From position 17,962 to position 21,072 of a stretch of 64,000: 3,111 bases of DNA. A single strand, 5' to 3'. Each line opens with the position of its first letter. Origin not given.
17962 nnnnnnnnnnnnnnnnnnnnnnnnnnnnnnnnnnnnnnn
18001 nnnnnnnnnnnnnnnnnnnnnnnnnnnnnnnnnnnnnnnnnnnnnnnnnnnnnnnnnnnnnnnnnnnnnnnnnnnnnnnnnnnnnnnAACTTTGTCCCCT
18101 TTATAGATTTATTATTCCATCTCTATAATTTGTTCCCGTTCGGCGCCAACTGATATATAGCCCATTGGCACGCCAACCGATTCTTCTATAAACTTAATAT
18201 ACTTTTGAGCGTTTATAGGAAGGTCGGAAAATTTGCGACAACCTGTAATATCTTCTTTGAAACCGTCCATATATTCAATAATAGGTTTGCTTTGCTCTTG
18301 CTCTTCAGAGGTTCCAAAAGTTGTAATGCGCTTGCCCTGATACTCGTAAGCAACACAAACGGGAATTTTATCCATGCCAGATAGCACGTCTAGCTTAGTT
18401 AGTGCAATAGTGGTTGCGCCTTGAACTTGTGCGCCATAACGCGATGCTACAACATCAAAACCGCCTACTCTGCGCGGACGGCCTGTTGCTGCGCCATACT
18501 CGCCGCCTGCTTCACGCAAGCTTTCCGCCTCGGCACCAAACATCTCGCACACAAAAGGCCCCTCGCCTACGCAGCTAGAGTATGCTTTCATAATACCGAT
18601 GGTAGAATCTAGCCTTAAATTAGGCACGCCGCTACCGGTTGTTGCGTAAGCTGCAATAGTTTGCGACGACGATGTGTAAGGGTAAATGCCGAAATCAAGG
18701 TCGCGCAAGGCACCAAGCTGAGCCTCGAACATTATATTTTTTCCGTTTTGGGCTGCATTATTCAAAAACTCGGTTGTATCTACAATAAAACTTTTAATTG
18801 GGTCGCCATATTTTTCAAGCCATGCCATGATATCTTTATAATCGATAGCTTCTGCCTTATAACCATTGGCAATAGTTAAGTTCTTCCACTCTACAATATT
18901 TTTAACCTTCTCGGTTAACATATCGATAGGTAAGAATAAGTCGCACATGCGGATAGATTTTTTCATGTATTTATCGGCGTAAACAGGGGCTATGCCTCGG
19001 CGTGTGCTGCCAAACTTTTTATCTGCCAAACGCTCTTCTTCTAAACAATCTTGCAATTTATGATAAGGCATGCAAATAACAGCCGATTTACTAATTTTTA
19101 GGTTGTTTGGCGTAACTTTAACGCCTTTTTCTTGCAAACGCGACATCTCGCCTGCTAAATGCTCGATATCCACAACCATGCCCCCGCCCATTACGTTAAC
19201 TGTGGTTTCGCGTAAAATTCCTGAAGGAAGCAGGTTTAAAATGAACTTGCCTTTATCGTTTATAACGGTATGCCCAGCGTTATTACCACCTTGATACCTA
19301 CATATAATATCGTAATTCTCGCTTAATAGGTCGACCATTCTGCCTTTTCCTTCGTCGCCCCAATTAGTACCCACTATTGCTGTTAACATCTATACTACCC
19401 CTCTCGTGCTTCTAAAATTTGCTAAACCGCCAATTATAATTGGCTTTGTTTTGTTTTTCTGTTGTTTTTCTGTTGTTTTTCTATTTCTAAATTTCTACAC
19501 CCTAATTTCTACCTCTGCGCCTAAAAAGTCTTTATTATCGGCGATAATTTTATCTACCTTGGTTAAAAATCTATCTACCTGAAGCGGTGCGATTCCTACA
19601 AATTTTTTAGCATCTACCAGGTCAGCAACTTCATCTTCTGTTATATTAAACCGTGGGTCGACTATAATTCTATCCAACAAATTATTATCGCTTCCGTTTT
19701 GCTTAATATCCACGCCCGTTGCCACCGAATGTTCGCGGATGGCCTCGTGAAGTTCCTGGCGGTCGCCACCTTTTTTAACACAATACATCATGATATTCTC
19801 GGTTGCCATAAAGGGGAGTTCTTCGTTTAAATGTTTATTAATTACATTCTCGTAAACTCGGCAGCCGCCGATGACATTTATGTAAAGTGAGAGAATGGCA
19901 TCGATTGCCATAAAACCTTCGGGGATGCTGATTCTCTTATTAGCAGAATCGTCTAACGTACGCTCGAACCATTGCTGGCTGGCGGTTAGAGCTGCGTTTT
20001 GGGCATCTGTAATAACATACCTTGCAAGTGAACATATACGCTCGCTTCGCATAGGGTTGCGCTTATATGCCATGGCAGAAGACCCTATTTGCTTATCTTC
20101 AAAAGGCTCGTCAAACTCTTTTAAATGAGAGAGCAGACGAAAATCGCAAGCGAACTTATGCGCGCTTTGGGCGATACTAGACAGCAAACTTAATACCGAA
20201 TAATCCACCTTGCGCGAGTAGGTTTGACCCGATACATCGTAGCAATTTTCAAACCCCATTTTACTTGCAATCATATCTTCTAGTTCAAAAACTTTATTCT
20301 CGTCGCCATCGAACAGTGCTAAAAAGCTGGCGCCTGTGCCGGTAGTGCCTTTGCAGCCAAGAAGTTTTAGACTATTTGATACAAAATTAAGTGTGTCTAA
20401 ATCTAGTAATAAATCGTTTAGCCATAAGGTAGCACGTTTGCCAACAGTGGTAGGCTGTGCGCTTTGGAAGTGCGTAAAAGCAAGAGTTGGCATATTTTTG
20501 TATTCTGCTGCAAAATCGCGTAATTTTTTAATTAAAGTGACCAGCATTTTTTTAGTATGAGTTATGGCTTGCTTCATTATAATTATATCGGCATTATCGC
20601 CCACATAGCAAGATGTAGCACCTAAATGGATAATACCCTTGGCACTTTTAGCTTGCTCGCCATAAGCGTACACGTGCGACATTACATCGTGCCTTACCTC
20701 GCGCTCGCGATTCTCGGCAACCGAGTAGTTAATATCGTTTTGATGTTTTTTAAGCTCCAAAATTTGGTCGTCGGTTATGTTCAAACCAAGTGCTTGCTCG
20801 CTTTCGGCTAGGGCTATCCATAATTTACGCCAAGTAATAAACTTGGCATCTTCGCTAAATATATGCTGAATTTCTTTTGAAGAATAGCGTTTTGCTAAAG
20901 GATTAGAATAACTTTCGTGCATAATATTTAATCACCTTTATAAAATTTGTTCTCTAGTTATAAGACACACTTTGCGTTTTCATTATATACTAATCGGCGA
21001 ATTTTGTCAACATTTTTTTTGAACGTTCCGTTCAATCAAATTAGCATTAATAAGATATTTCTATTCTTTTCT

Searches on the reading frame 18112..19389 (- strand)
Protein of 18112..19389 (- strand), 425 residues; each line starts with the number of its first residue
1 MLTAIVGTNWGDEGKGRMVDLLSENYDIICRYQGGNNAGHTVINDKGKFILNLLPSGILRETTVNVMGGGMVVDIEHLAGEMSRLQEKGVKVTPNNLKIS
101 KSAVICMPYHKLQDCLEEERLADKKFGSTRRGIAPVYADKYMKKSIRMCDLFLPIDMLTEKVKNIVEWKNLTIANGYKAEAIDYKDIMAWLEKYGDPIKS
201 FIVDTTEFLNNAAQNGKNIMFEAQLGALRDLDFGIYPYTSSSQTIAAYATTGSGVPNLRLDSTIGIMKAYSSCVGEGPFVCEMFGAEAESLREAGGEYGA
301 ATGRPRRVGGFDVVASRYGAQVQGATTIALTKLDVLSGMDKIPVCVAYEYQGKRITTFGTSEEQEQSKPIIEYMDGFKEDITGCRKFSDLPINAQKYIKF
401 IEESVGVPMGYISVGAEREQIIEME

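Call 34: search_protein_families(library=ncbifam, proteins=[window:18112-19389:-], max_evalue=0.00001)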
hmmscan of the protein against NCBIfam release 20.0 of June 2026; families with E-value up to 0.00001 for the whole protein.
window:18112-19389:- (425 aa): 6 families
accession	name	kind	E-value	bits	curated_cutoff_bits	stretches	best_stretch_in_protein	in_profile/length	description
NF002223.0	PRK01117.1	equivalog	4.4e-148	493.7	402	1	4-424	5-424/430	adenylosuccinate synthase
TIGR00184.1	purA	equivalog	8.1e-135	449.9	395.55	1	5-424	2-420/425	adenylosuccinate synthase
NF010355.0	PRK13783.1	equivalog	3.3e-105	352.6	445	1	3-423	3-403/404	adenylosuccinate synthase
NF010357.0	PRK13785.1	equivalog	2.1e-95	320.1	700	1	1-424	1-450/455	adenylosuccinate synthase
NF003295.0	PRK04293.1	equivalog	1.9e-60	204.6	368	3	196-337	147-286/337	adenylosuccinate synthetase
NF038379.2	amino_Aden_PurZ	exception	1.2e-25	90.4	300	1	3-315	2-284/293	succino-amino-deoxyadenylate synthase PurZ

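Call 35: list_cluster_members(proteins=[window:18112-19389:-, window:22507-23430:-, window:23921-24145:-, window:24176-24517:-])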
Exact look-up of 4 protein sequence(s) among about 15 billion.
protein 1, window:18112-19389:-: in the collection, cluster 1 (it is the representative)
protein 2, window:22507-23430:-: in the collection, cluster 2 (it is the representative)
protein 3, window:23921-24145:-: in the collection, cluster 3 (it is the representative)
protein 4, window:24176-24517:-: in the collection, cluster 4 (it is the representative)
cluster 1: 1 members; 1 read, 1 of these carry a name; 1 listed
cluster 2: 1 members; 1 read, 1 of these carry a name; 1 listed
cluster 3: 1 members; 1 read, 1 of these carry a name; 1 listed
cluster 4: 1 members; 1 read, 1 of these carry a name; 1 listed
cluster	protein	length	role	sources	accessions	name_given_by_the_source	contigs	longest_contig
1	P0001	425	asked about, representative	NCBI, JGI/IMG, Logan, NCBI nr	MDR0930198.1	MAG: adenylosuccinate synthase [Clostridiales bacterium] | adenylosuccinate synthase | adenylosuccinate synthase [Clostridiales bacterium]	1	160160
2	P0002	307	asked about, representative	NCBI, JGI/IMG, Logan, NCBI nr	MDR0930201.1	MAG: cation diffusion facilitator family transporter [Clostridiales bacterium] | cobalt-zinc-cadmium efflux system protein | cation diffusion facilitator family transporter [Clostridiales bacterium]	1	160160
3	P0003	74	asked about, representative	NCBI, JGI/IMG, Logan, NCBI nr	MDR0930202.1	MAG: hypothetical protein LBM38_00385 [Clostridiales bacterium] | hypothetical protein | hypothetical protein [Clostridiales bacterium]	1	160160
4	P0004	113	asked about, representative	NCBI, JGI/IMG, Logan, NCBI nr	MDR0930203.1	MAG: hypothetical protein LBM38_00390 [Clostridiales bacterium] | hypothetical protein | hypothetical protein [Clostridiales bacterium]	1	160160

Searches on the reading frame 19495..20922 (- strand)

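Call 34: search_protein_families(library=ncbifam, proteins=[window:19495-20922:-], max_evalue=0.00001)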
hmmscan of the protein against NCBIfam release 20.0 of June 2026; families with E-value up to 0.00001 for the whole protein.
window:19495-20922:- (475 aa): 12 families
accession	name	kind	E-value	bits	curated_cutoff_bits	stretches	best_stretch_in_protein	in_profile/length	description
TIGR00928.1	purB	equivalog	7.7e-113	377.5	326.2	1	9-452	1-435/436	adenylosuccinate lyase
NF006500.1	PRK08937.2-4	subfamily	2.2e-37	128.9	626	1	10-457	11-447/448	adenylosuccinate lyase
NF052536.2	CoM_syn_XcbD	exception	1.1e-30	106.8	600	1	9-452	10-442/443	3-sulfopropionylcysteine synthase XcbD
TIGR02426.1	protocat_pcaB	equivalog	2.6e-28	98.9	355.75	1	13-314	6-297/338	3-carboxy-cis,cis-muconate cycloisomerase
NF006554.0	PRK09053.1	equivalog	5.8e-25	88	595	1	90-457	95-449/453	3-carboxy-cis,cis-muconate cycloisomerase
NF004631.0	PRK05975.1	equivalog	2.9e-23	82.4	371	1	13-306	15-298/352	3-carboxy-cis,cis-muconate cycloisomerase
NF006764.0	PRK09285.1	equivalog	9.5e-22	77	446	1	50-377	60-389/456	adenylosuccinate lyase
NF052556.1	NtrsucLyaStm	equivalog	2.9e-11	42.9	650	1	89-304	103-321/466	nitrosuccinate lyase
NF008909.0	PRK12273.1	subfamily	3.9e-10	39.2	510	1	118-315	157-354/474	aspartate ammonia-lyase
TIGR00979.1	fumC_II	equivalog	6.4e-08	31.8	664.75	1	121-321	155-355/458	class II fumarate hydratase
NF005218.0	PRK06705.1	equivalog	9.7e-08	31.2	883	1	99-316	111-315/502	argininosuccinate lyase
NF002563.0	PRK02186.1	subfamily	1.6e-07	30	625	1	92-369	504-772/890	argininosuccinate lyase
